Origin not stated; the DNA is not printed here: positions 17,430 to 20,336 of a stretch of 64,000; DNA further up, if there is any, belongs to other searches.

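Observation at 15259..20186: LuxE/LuxC-type acyl activation-reduction module with a GNAT partner and a reductase-adenylase fusion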

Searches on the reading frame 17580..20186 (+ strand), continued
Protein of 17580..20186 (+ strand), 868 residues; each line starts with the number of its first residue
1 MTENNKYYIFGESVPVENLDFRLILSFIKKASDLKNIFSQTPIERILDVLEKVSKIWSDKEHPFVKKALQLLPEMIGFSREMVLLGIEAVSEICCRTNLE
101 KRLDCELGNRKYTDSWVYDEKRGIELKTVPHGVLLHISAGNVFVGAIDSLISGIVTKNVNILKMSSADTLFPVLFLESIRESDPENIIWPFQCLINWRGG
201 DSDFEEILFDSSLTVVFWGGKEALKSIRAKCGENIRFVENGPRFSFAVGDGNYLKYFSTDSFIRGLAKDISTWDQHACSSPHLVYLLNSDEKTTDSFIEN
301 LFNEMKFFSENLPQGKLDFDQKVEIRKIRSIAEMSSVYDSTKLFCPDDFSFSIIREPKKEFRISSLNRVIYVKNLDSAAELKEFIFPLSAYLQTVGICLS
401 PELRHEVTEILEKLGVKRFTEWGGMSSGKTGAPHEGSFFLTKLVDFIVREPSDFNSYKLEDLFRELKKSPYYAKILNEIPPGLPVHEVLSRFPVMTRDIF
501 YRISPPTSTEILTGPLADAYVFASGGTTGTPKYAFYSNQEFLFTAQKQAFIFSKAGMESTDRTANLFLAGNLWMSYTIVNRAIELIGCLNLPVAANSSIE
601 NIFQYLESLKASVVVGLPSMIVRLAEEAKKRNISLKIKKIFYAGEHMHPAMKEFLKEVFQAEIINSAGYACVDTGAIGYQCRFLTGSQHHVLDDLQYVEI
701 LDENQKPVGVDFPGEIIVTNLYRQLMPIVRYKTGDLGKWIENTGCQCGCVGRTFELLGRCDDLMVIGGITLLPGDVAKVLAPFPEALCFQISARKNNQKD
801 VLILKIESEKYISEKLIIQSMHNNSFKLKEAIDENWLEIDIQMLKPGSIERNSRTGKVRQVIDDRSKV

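Call 8: find_encoding_contigs(protein=P0074, flank=10000, max_places=2)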
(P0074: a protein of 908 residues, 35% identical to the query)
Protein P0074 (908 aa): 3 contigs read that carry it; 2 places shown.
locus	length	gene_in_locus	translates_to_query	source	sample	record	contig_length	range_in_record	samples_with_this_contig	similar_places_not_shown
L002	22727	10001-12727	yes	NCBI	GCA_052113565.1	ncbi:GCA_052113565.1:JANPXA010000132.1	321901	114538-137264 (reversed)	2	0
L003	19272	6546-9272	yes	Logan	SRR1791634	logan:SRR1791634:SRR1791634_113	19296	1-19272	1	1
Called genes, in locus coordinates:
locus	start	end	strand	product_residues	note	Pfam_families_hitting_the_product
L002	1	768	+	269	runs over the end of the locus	PF08241:Methyltransf_11 (faint), PF08242:Methyltransf_12 (weak), PF13649:Methyltransf_25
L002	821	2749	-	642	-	PF02743:dCache_1, PF22673:MCP-like_PDC_1, PF08269:dCache_2 (weak), PF17201:Cache_3-Cache_2 (faint), PF00672:HAMP, PF07228:SpoIIE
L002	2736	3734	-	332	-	PF09084:NMT1, PF12974:Phosphonate-bd (weak)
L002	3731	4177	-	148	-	PF13581:HATPase_c_2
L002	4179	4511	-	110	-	PF01740:STAS, PF13466:STAS_2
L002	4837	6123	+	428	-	PF07690:MFS_1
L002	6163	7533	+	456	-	-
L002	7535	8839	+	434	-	PF00501:AMP-binding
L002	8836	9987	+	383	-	PF04443:LuxE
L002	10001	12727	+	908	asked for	PF05893:LuxC, PF00501:AMP-binding, PF14535:AMP-binding_C_2 (weak)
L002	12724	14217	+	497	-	PF13581:HATPase_c_2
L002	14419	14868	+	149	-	-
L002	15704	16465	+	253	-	PF20240:DUF6597, PF12833:HTH_18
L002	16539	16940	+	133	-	PF00903:Glyoxalase, PF12681:Glyoxalase_2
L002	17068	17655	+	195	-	PF00765:Autoind_synth, PF21926:FeeM, PF13444:Acetyltransf_5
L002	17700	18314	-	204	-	PF00440:TetR_N, PF21351:TetR_C_41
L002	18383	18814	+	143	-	PF00903:Glyoxalase, PF12681:Glyoxalase_2 (weak)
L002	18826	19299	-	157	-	PF25213:HVO_A0261_N (faint), PF01047:MarR (weak), PF12802:MarR_2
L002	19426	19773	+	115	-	PF03960:ArsC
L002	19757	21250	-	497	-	PF00224:PK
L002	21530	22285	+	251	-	PF00005:ABC_tran, PF13304:AAA_21 (faint), PF12399:BCA_ABC_TP_C (weak)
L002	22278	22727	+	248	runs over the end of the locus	PF00005:ABC_tran, PF02463:SMC_N (faint), PF13304:AAA_21 (faint)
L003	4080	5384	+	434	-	PF00501:AMP-binding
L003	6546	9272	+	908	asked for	PF05893:LuxC, PF00501:AMP-binding, PF14535:AMP-binding_C_2 (weak)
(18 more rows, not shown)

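Call 9: find_encoding_contigs(protein=P0108, flank=10000, max_places=2)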
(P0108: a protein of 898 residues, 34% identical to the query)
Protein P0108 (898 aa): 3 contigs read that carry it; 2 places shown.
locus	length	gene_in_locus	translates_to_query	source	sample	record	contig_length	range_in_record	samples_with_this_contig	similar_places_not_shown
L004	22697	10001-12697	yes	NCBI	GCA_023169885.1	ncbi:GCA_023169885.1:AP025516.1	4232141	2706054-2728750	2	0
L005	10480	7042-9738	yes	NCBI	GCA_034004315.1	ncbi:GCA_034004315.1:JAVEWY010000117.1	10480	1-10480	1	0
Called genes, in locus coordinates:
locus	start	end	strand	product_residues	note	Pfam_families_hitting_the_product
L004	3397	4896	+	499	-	PF13581:HATPase_c_2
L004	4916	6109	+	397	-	PF05977:MFS_3, PF07690:MFS_1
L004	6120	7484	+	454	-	-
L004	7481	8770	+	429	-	PF00501:AMP-binding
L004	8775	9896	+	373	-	PF04443:LuxE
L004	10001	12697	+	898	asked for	PF05893:LuxC, PF00501:AMP-binding (weak), PF14535:AMP-binding_C_2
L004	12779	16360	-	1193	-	PF00672:HAMP, PF00989:PAS, PF08448:PAS_4 (faint), PF13426:PAS_9, PF00512:HisKA, PF02518:HATPase_c, PF00072:Response_reg, PF01627:Hpt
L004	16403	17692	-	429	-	PF01547:SBP_bac_1, PF13416:SBP_bac_8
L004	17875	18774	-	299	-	PF00291:PALP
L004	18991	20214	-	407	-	PF07992:Pyr_redox_2, PF00070:Pyr_redox, PF02852:Pyr_redox_dim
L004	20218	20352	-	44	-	-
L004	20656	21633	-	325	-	PF00056:Ldh_1_N, PF02866:Ldh_1_C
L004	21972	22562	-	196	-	-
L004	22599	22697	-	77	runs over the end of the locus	-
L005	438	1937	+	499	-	PF13581:HATPase_c_2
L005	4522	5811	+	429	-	PF00501:AMP-binding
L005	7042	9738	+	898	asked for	PF05893:LuxC, PF00501:AMP-binding (weak), PF14535:AMP-binding_C_2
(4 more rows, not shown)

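Call 17: find_encoding_contigs(protein=P0002, flank=10000, max_places=1)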
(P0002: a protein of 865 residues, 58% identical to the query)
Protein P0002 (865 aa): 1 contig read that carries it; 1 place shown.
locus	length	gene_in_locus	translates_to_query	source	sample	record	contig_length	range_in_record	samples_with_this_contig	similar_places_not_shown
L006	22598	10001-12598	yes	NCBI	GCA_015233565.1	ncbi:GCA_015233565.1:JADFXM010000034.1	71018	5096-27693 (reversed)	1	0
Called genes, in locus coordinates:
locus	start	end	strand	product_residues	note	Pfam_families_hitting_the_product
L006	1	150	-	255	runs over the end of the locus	-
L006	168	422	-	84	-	-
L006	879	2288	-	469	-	PF00140:Sigma70_r1_2 (faint), PF04542:Sigma70_r2, PF04539:Sigma70_r3, PF04545:Sigma70_r4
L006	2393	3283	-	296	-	PF00892:EamA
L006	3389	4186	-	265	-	PF13175:AAA_15 (faint), PF00005:ABC_tran, PF13304:AAA_21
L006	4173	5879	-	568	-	PF16949:ABC_tran_2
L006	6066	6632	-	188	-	PF00293:NUDIX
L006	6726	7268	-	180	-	-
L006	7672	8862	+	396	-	-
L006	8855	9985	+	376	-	PF04443:LuxE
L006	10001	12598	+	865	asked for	PF05893:LuxC, PF00501:AMP-binding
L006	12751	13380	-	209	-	-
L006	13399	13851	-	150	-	PF00359:PTS_EIIA_2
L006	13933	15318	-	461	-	PF00089:Trypsin, PF13365:Trypsin_2, PF00595:PDZ (weak), PF13180:PDZ_2, PF17820:PDZ_6 (weak), PF00595:PDZ (weak), PF17820:PDZ_6 (weak)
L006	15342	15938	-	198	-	-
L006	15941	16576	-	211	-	PF04542:Sigma70_r2, PF08281:Sigma70_r4_2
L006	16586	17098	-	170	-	-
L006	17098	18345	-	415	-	PF13487:HD_5, PF01966:HD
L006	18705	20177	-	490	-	PF00246:Peptidase_M14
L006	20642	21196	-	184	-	PF23457:LysM2_NFP (weak), PF01476:LysM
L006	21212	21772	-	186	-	PF07963:N_methyl (weak)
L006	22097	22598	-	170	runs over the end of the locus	-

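Call 18: find_encoding_contigs(protein=P0004, flank=10000, max_places=1)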
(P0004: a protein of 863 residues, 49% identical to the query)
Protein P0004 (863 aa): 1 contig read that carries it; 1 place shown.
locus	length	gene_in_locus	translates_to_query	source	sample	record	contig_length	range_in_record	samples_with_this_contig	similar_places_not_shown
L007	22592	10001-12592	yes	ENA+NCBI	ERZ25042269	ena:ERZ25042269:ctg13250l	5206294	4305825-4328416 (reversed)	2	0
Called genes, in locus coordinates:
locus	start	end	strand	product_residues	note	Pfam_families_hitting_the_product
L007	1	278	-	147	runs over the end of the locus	PF01706:FliG_C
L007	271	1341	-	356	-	PF03448:MgtE_N (faint), PF14842:FliG_N, PF14841:FliG_M, PF14842:FliG_N (weak), PF01706:FliG_C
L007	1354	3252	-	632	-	PF01514:YscJ_FliF, PF08345:YscJ_FliF_C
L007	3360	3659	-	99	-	PF02049:FliE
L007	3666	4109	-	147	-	PF00460:Flg_bb_rod, PF06429:Flg_bbr_C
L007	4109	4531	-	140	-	PF00460:Flg_bb_rod (weak)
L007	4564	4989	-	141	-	PF10431:ClpB_D2-small (weak)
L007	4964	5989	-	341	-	PF00493:MCM (faint), PF01078:Mg_chelatase (faint), PF00004:AAA (weak), PF07728:AAA_5 (faint), PF07724:AAA_2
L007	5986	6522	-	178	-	PF00227:Proteasome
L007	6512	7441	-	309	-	PF02899:Phage_int_SAM_1, PF13102:Phage_int_SAM_5 (weak), PF00589:Phage_integrase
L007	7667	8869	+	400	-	-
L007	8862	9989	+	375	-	PF04443:LuxE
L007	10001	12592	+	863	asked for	PF05893:LuxC, PF00501:AMP-binding, PF14535:AMP-binding_C_2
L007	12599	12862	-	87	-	PF01541:GIY-YIG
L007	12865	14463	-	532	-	PF00211:Guanylate_cyc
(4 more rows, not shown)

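Call 19: find_encoding_contigs(protein=P0049, flank=10000, max_places=1)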
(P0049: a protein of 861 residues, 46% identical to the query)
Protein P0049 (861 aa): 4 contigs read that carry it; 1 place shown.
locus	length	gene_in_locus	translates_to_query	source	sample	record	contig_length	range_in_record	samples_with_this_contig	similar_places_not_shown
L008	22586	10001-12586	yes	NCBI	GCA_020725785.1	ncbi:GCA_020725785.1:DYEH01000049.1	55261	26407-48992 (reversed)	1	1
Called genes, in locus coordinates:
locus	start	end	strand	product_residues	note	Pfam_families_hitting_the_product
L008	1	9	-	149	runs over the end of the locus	PF01706:FliG_C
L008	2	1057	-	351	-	PF03448:MgtE_N (faint), PF14842:FliG_N, PF14841:FliG_M, PF14842:FliG_N (weak), PF01706:FliG_C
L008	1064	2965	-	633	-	PF01514:YscJ_FliF, PF08345:YscJ_FliF_C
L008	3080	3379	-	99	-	PF02049:FliE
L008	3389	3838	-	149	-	PF00460:Flg_bb_rod, PF06429:Flg_bbr_C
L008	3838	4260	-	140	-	PF00460:Flg_bb_rod (weak)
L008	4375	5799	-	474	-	PF00004:AAA (weak), PF07728:AAA_5 (faint), PF00004:AAA (weak), PF07724:AAA_2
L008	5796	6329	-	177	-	PF00227:Proteasome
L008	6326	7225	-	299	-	PF02899:Phage_int_SAM_1, PF13495:Phage_int_SAM_4 (weak), PF00589:Phage_integrase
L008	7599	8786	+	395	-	PF00583:Acetyltransf_1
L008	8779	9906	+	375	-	PF04443:LuxE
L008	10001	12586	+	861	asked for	PF05893:LuxC, PF00501:AMP-binding, PF14535:AMP-binding_C_2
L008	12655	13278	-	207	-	-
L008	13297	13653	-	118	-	-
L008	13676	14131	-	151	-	PF00583:Acetyltransf_1, PF13673:Acetyltransf_10, PF13508:Acetyltransf_7, PF08445:FR47 (weak), PF13527:Acetyltransf_9 (weak)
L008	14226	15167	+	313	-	PF13793:Pribosyltran_N, PF00156:Pribosyltran, PF14572:Pribosyl_synth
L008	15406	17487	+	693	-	PF00795:CN_hydrolase, PF02540:NAD_synthase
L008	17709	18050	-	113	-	PF01740:STAS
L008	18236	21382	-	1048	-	PF07228:SpoIIE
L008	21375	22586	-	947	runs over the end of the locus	PF07228:SpoIIE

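Call 20: find_encoding_contigs(protein=P0064, flank=10000, max_places=1)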
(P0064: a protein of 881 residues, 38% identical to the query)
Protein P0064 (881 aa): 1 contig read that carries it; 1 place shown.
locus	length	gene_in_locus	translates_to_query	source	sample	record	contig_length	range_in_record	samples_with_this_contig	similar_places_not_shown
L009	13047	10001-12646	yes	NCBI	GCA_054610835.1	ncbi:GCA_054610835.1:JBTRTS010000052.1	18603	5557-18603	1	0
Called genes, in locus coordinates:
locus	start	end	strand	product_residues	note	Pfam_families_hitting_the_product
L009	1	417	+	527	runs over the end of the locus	PF00176:SNF2-rel_dom, PF00271:Helicase_C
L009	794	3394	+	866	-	PF00133:tRNA-synt_1, PF01406:tRNA-synt_1e (faint), PF09334:tRNA-synt_1g (weak), PF13603:tRNA-synt_1_2 (faint), PF09334:tRNA-synt_1g (weak), PF08264:Anticodon_1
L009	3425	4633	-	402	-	PF13367:PrsW-protease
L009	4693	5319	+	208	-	-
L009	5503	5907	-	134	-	PF14539:DUF4442 (weak), PF13622:4HBT_3 (weak), PF03061:4HBT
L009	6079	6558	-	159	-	-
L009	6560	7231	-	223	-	PF01183:Glyco_hydro_25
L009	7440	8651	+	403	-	-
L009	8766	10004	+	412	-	PF04443:LuxE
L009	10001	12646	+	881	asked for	PF05893:LuxC, PF00501:AMP-binding, PF14535:AMP-binding_C_2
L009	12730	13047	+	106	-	PF02542:YgbB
